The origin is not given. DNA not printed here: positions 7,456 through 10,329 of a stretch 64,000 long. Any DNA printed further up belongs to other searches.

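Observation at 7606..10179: Unusual single-polypeptide fusion of an NAD(P)-Rossmann dehydrogenase-like domain with a class-III PLP aminotransferase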

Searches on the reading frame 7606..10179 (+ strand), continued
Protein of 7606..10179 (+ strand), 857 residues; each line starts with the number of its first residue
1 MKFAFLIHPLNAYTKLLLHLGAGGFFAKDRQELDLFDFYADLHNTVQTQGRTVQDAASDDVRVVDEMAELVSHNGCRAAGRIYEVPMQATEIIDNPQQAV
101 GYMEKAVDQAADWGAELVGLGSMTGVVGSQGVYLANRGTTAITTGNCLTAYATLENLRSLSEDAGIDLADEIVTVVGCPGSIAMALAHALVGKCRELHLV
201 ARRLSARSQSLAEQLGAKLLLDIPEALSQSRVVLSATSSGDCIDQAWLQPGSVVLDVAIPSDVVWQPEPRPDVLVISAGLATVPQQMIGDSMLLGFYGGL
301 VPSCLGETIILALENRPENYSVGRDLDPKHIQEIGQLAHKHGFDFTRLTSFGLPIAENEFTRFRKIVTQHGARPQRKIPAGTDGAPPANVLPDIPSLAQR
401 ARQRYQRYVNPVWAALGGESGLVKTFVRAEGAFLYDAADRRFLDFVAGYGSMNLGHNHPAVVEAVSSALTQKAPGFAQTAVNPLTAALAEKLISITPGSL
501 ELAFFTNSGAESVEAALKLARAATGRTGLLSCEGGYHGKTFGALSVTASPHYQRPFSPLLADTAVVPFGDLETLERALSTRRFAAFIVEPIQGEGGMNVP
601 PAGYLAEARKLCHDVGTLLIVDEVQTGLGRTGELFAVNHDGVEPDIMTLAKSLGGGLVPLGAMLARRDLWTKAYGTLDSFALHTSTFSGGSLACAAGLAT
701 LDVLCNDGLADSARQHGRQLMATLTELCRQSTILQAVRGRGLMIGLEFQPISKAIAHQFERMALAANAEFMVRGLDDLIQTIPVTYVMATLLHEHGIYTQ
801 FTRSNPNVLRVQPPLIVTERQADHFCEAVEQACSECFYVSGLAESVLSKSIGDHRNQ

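Call 19: find_encoding_contigs(protein=P0011, flank=10000, max_places=1)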
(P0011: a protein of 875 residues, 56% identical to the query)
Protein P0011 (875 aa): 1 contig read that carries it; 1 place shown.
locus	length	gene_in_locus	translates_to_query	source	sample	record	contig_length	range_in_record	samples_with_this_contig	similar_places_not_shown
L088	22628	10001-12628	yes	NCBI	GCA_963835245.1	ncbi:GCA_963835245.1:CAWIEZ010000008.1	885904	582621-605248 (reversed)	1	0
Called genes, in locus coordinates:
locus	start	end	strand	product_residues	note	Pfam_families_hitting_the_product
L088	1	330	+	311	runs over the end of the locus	PF00005:ABC_tran, PF13304:AAA_21 (weak)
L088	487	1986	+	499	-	PF12679:ABC2_membrane_2, PF12698:ABC2_membrane_3, PF01061:ABC2_membrane, PF12730:ABC2_membrane_4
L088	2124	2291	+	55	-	PF28077:THIVI_2564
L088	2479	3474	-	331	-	PF08450:SGL, PF01436:NHL (faint), PF03088:Str_synth (faint)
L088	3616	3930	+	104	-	PF07119:DUF1375 (weak)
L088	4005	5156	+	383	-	PF01041:DegT_DnrJ_EryC1, PF01212:Beta_elim_lyase, PF00266:Aminotran_5 (weak)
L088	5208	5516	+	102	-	PF00355:Rieske, PF13806:Rieske_2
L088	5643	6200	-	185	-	-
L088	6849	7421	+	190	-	PF01063:Aminotran_4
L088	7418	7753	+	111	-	PF01063:Aminotran_4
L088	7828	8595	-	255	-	PF00731:AIRC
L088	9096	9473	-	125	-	-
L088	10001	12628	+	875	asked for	PF01488:Shikimate_DH (weak), PF00202:Aminotran_3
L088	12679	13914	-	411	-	PF04339:FemAB_like, PF13480:Acetyltransf_6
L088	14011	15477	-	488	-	PF00293:NUDIX (faint), PF00753:Lactamase_B, PF19583:ODP (weak), PF12706:Lactamase_B_2 (weak), PF17778:WHD_BLACT (weak)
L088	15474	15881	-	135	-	PF00072:Response_reg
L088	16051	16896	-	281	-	-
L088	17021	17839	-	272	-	PF07660:STN (faint)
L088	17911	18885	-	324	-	PF09752:ABHD18, PF00326:Peptidase_S9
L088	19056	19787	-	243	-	PF00117:GATase, PF07722:Peptidase_C26 (weak)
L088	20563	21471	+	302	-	PF04794:YdjC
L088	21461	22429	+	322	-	PF09594:GT87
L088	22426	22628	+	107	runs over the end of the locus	-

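Call 20: find_encoding_contigs(protein=P0053, flank=10000, max_places=1)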
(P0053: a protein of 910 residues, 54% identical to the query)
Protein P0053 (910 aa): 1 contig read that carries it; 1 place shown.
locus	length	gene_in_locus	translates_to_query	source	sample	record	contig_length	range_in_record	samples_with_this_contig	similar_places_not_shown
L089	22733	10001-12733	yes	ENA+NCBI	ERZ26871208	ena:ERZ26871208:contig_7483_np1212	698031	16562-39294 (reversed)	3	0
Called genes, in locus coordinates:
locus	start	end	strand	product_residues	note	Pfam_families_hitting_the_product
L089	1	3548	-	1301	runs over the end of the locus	PF00069:Pkinase, PF07714:PK_Tyr_Ser-Thr, PF13428:TPR_14 (faint), PF07719:TPR_2 (faint), PF12895:ANAPC3 (faint), PF13432:TPR_16, PF14559:TPR_19 (weak), PF14559:TPR_19, +8 more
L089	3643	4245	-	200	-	PF07638:Sigma70_ECF, PF08281:Sigma70_r4_2, PF04545:Sigma70_r4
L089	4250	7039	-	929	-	PF08447:PAS_3, PF08448:PAS_4 (faint), PF13426:PAS_9 (faint), PF08447:PAS_3, PF00512:HisKA, PF02518:HATPase_c, PF00072:Response_reg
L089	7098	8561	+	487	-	PF00072:Response_reg, PF00158:Sigma54_activat, PF14532:Sigma54_activ_2, PF00004:AAA (faint), PF07728:AAA_5 (weak), PF25601:AAA_lid_14, PF02954:HTH_8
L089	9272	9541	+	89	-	PF01070:FMN_dh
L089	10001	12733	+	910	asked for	PF00202:Aminotran_3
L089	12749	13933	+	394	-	PF04339:FemAB_like, PF13480:Acetyltransf_6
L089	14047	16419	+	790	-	PF03176:MMPL, PF00873:ACR_tran (weak), PF03176:MMPL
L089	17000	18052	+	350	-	PF05057:DUF676 (weak), PF07819:PGAP1 (weak), PF12697:Abhydrolase_6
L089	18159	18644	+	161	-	PF00550:PP-binding (weak)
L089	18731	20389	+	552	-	PF02776:TPP_enzyme_N, PF00205:TPP_enzyme_M, PF02775:TPP_enzyme_C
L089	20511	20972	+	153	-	PF08240:ADH_N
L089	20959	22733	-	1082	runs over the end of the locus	PF00069:Pkinase, PF07714:PK_Tyr_Ser-Thr, PF14559:TPR_19 (faint), PF13424:TPR_12 (faint), PF13428:TPR_14 (faint), PF07719:TPR_2 (faint), PF13414:TPR_11 (faint), PF13432:TPR_16 (weak), +2 more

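Call 21: find_encoding_contigs(protein=P0093, flank=10000, max_places=1)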
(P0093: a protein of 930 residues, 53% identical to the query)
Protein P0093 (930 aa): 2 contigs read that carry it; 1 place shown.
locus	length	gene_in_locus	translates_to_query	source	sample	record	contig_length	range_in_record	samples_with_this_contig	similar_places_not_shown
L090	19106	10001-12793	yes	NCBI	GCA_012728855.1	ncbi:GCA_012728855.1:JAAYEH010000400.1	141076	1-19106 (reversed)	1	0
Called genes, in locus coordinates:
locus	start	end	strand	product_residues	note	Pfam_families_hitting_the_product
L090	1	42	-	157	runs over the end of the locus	-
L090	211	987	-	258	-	PF00106:adh_short, PF08659:KR, PF23441:SDR, PF13561:adh_short_C2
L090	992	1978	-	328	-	PF01073:3Beta_HSD (weak), PF01370:Epimerase, PF02719:Polysacc_synt_2 (faint), PF04321:RmlD_sub_bind, PF05368:NmrA (weak), PF13460:NAD_binding_10, PF16363:GDP_Man_Dehyd, PF07993:NAD_binding_4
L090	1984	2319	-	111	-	PF00903:Glyoxalase (weak)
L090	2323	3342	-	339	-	PF01408:GFO_IDH_MocA, PF02894:GFO_IDH_MocA_C, PF22725:GFO_IDH_MocA_C3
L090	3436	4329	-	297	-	PF06283:ThuA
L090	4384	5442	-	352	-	PF13527:Acetyltransf_9, PF00583:Acetyltransf_1 (weak), PF01233:NMT (faint), PF13508:Acetyltransf_7 (faint)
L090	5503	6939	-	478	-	PF00501:AMP-binding, PF14535:AMP-binding_C_2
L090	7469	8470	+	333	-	PF00108:Thiolase_N (weak), PF08545:ACP_syn_III, PF08541:ACP_syn_III_C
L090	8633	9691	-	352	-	PF13527:Acetyltransf_9, PF00583:Acetyltransf_1, PF13508:Acetyltransf_7 (weak)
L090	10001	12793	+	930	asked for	PF01488:Shikimate_DH (weak), PF00202:Aminotran_3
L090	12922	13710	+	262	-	PF00005:ABC_tran, PF02463:SMC_N (faint), PF13304:AAA_21 (faint)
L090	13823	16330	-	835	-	PF12704:MacB_PCD, PF02687:FtsX, PF12704:MacB_PCD (weak), PF02687:FtsX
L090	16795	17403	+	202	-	-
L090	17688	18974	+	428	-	PF00795:CN_hydrolase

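Call 32: search_protein_families(library=ncbifam, proteins=[L089:18731-20389:+, L089:12749-13933:+, L089:18159-18644:+, L089:17000-18052:+, L087:9502-9900:+, L087:21915-22646:+, L088:12679-13914:-, L090:8633-9691:-, L090:5503-6939:-], max_evalue=0.001)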
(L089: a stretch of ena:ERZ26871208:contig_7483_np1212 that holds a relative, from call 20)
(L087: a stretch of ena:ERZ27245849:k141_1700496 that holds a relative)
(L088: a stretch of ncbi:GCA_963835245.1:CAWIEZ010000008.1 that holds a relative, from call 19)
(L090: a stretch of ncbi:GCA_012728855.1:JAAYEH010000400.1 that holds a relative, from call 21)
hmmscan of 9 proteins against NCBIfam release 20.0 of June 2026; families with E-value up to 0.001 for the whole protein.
L089:18731-20389:+ (552 aa): 52 families (the best 25 are shown)
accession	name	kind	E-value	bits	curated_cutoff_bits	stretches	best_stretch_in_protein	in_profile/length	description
TIGR03393.1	indolpyr_decarb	equivalog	4.7e-132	441.4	946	1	6-538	2-535/539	indolepyruvate decarboxylase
TIGR03394.1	indol_phenyl_DC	equivalog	1.4e-52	179.2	554.5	1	8-520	3-510/535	indolepyruvate/phenylpyruvate decarboxylase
NF005470.0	PRK07064.1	equivalog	1.5e-30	106.8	495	2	1-332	1-323/552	thiamine pyrophosphate-binding protein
NF006052.0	PRK08199.1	subfamily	3e-29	101.7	539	2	4-321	7-318/559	thiamine pyrophosphate protein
NF005712.0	PRK07524.1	subfamily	2.2e-28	99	500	2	4-322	2-313/536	5-guanidino-2-oxopentanoate decarboxylase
NF005713.0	PRK07525.1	subfamily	1.4e-25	89.7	620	2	3-316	4-310/592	sulfoacetaldehyde acetyltransferase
NF006122.0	PRK08266.1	subfamily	2.5e-24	85.7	571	2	3-315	2-302/543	hypothetical protein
NF005114.0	PRK06546.1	equivalog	2.5e-23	82.4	893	2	6-330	4-315/578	pyruvate dehydrogenase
NF004710.0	PRK06048.1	equivalog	3e-22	78.8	976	1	3-331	6-330/561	acetolactate synthase large subunit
NF006187.0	PRK08322.1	equivalog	3.7e-22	78.5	509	1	6-288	3-276/548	acetolactate synthase large subunit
NF004772.0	PRK06112.1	subfamily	1e-21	76.9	673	2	3-330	12-339/578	acetolactate synthase catalytic subunit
NF005485.1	PRK07092.1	equivalog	1.2e-21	77.1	493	1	15-528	11-517/523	benzoylformate decarboxylase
TIGR03457.1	sulphoacet_xsc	equivalog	1.4e-20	73.2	676.4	2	5-316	2-306/579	sulfoacetaldehyde acetyltransferase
TIGR00118.1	acolac_lg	equivalog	1.6e-20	73.1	538.35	2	6-335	2-327/557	biosynthetic-type acetolactate synthase large subunit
NF005860.0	PRK07789.1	equivalog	3.7e-19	68.5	881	1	2-332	31-358/615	acetolactate synthase large subunit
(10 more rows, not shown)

L089:12749-13933:+ (394 aa): 0 families

L089:18159-18644:+ (161 aa): 10 families
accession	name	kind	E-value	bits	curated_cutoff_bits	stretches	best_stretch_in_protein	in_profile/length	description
NF002148.0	PRK00982.1-2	subfamily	5e-14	51.9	71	1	5-62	3-60/79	acyl carrier protein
NF002151.0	PRK00982.1-5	equivalog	3.1e-12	46.5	92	1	6-59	3-56/78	acyl carrier protein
NF002150.0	PRK00982.1-4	subfamily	1.1e-11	44.7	66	1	4-62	3-61/80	acyl carrier protein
NF002149.0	PRK00982.1-3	equivalog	5.5e-11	42.2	106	1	6-61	3-58/78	acyl carrier protein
NF006031.0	PRK08172.1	equivalog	1e-10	42.1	76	1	6-63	4-61/82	acyl carrier protein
TIGR00517.1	acyl_carrier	equivalog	1.8e-10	40.6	70.45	1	6-60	3-57/77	acyl carrier protein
NF003757.0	PRK05350.1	equivalog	3.7e-08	33.4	65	1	1-61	1-61/83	acyl carrier protein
NF005079.0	PRK06508.1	equivalog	8.8e-08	32.4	83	1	9-59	6-56/93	acyl carrier protein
NF009104.0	PRK12449.1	equivalog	5.1e-05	23.1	70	1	5-59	4-58/80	acyl carrier protein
NF058660.1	cispen_ACP_AmcB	equivalog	6.4e-05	23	80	1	7-66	2-63/80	cispentacin biosynthesis acyl carrier protein AmcB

L089:17000-18052:+ (350 aa): 0 families

L087:9502-9900:+ (132 aa): 13 families
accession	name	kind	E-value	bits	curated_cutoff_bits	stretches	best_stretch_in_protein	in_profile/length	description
NF002148.0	PRK00982.1-2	subfamily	1.1e-13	50.8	71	1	6-63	3-60/79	acyl carrier protein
NF002150.0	PRK00982.1-4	subfamily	1.1e-12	48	66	1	5-63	3-61/80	acyl carrier protein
TIGR00517.1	acyl_carrier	equivalog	1.3e-11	44.2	70.45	1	6-63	2-59/77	acyl carrier protein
NF002151.0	PRK00982.1-5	equivalog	7.8e-11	41.9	92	1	7-63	3-59/78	acyl carrier protein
NF006031.0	PRK08172.1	equivalog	1.2e-10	41.9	76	1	5-64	2-61/82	acyl carrier protein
NF002149.0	PRK00982.1-3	equivalog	3.2e-10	39.8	106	1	6-63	2-59/78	acyl carrier protein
NF005079.0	PRK06508.1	equivalog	1e-08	35.5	83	1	10-60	6-56/93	acyl carrier protein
NF003757.0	PRK05350.1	equivalog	9.5e-07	28.9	65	1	5-63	4-62/83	acyl carrier protein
NF002147.0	PRK00982.1-1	equivalog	1e-06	28.5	84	1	4-78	4-78/83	acyl carrier protein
NF009104.0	PRK12449.1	equivalog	1.9e-06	27.7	70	1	5-62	3-60/80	acyl carrier protein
NF040636.1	AcpM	exception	3.1e-05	23.9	146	1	5-79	3-77/93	meromycolate extension acyl carrier protein AcpM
NF058660.1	cispen_ACP_AmcB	equivalog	6.8e-05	23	80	1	14-68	8-64/80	cispentacin biosynthesis acyl carrier protein AmcB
NF004533.0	PRK05883.1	equivalog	0.00011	21.9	72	1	2-65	18-81/100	acyl carrier protein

L087:21915-22646:+ (244 aa): 50 families (the best 25 are shown)
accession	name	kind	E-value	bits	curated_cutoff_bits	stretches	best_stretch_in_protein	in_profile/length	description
TIGR00118.1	acolac_lg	equivalog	7.1e-41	140.3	538.35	1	47-212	1-165/557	biosynthetic-type acetolactate synthase large subunit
NF006581.0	PRK09107.1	equivalog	9e-40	136.5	974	1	43-242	7-212/595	acetolactate synthase 3 large subunit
NF006122.0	PRK08266.1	subfamily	1.6e-38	132.5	571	1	46-242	3-205/543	hypothetical protein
NF004710.0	PRK06048.1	equivalog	6.8e-37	127.2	976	1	45-241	6-206/561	acetolactate synthase large subunit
NF005058.0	PRK06466.1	equivalog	5.3e-36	124.2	951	1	47-209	4-166/574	acetolactate synthase 3 large subunit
NF005712.0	PRK07524.1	subfamily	6.2e-36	123.9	500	1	47-220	3-178/536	5-guanidino-2-oxopentanoate decarboxylase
NF006524.0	PRK08978.1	equivalog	1.7e-35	122.4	738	1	47-241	1-195/548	acetolactate synthase 2 catalytic subunit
NF006525.0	PRK08979.1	equivalog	1.7e-34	119.2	1084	1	46-208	3-165/572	acetolactate synthase 3 large subunit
NF006319.0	PRK08527.1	equivalog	3.9e-34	118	905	1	46-239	3-201/565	acetolactate synthase large subunit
NF004919.0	PRK06276.1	equivalog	8.9e-34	116.7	866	1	47-205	1-158/582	acetolactate synthase large subunit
NF005364.0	PRK06882.1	equivalog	1.2e-33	116.3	1083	1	46-215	3-172/574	acetolactate synthase 3 large subunit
NF005860.0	PRK07789.1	equivalog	2.7e-33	115.2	881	1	42-221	29-208/615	acetolactate synthase large subunit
NF005824.0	PRK07710.1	equivalog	3.4e-33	114.8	976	1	41-216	11-185/573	acetolactate synthase large subunit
NF006016.1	PRK08155.1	equivalog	4.4e-33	114.5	870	1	46-241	2-200/554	acetolactate synthase large subunit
NF005228.0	PRK06725.1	equivalog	5.1e-33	114.1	991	1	45-208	14-176/571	acetolactate synthase large subunit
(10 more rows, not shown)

L088:12679-13914:- (411 aa): 0 families

L090:8633-9691:- (352 aa): 0 families

L090:5503-6939:- (478 aa): 11 families
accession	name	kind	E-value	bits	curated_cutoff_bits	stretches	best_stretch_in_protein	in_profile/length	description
NF041878.1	paak_haloarch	equivalog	6.4e-73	245.7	700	1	28-469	4-427/427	phenylacetate--CoA ligase PaaK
TIGR02155.1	PA_CoA_ligase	equivalog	7.7e-70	235.5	646.3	1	30-469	1-422/422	phenylacetate--CoA ligase PaaK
NF053551.1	FlxY_rubin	equivalog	3.1e-39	134.9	520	1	31-462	3-412/424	flexirubin biosynthesis putative acyl-CoA ligase FlxY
TIGR03335.1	F390_ftsA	equivalog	4.9e-32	111.2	458.7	1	27-379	4-340/445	coenzyme F390 synthetase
NF045666.1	DVU1553_fam_AMP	equivalog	2.7e-27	95.7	300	1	31-359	17-323/331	DVU_1553 family AMP-dependent CoA ligase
NF041217.1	BagE_FevW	exception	1.1e-23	83.9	800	1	140-476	92-413/424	bagremycin/ferroverdin synthetase BagE/FevW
NF053567.1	HBDA_AROS1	equivalog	6.5e-06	24.8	1000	0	365-443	413-489/523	3-hydroxybenzoate--CoA ligase HbdA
TIGR02304.1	aden_form_hyp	equivalog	6.7e-05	22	251.9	1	324-414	283-377/430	F390 synthetase-related protein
TIGR01733.1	AA-adenyl-dom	subfamily_domain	0.00017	20.5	317.4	0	160-325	163-324/409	amino acid adenylation domain-containing protein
NF005859.1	PRK07788.1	exception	0.00023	19.8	875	1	202-400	300-490/560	long-chain-fatty-acid--CoA ligase FadD2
NF004837.0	PRK06187.1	subfamily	0.00066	18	476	0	121-274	178-324/531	long-chain-fatty-acid--CoA ligase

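Call 40: predict_structure(alignment_id=A1)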
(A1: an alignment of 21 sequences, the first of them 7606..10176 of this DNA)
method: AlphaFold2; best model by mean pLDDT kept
length: 857 residues; sequences in the alignment: 21
mean_pLDDT: 66.4   pTM: 0.57
mean pLDDT of the five models: 66.4, 66.0, 65.4, 62.2, 60.7
residues with pLDDT >= 90: 125; 70-90: 311; 50-70: 168; < 50: 253
segments of 3 or more residues with pLDDT < 50: 25-32, 51-56, 371-427, 448-456, 474-481, 496-523, 525-561, 590-599, 622-639, 644-690, 764-773, 850-857
pLDDT, mean of each block of 10 residues (from residue 1): 89 66 48 59 68 52 87 89 83 78 91 92 66 77 90 90 83 91 92 93 88 93 90 84 86 85 76 87 82 79 92 87 79 93 80 74 73 34 36 40 34 34 44 67 65 48 66 46 59 52 34 41 45 29 34 41 61 84 61 42 73 72 40 43 44 36 31 36 32 61 67 76 81 63 71 74 49 61 83 83 66 77 90 84 67 32
secondary structure, 60 per line:
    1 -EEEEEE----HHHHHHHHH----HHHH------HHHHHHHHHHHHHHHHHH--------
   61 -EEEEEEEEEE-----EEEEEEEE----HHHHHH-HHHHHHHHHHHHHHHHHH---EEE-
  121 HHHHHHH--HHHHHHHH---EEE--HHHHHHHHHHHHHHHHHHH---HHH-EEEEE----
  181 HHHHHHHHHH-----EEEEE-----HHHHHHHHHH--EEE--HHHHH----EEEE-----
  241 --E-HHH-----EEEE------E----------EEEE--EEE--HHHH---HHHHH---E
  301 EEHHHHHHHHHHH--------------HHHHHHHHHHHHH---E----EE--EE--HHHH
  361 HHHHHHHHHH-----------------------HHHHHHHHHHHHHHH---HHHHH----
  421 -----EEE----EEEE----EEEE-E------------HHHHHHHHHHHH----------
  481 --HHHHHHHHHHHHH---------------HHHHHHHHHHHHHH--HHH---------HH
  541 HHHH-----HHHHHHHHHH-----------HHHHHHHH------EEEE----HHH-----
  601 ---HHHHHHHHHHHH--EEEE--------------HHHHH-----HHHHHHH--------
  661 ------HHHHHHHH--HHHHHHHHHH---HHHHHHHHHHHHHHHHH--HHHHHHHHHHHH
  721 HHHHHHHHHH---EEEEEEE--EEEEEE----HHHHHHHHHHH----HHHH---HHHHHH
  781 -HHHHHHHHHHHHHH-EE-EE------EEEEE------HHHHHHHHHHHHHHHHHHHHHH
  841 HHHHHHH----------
elements in order (helices of 4 or more, strands of 3 or more residues): E2-7 H12-20 H25-28 H35-52 E62-71 E77-84 H89-94 H96-113 E117-119 H121-127 H130-137 E141-143 H146-164 E172-176 H181-190 E196-200 H206-215 E218-220 H223-227 E232-235 E253-256 E274-277 E280-282 H285-288 H292-296 E300-302 H303-313 H328-340 H357-370 H394-408 H412-416 E426-428 E433-436 E441-444 H459-470 H483-495 H511-524 H539-544 H550-559 H571-578 E585-588 H604-615 E618-621 H636-640 H646-652 H667-674 H677-686 H690-706 H709-730 E734-740 E743-748 H753-763 H768-771 H775-780 H782-795 E808-812 H819-847
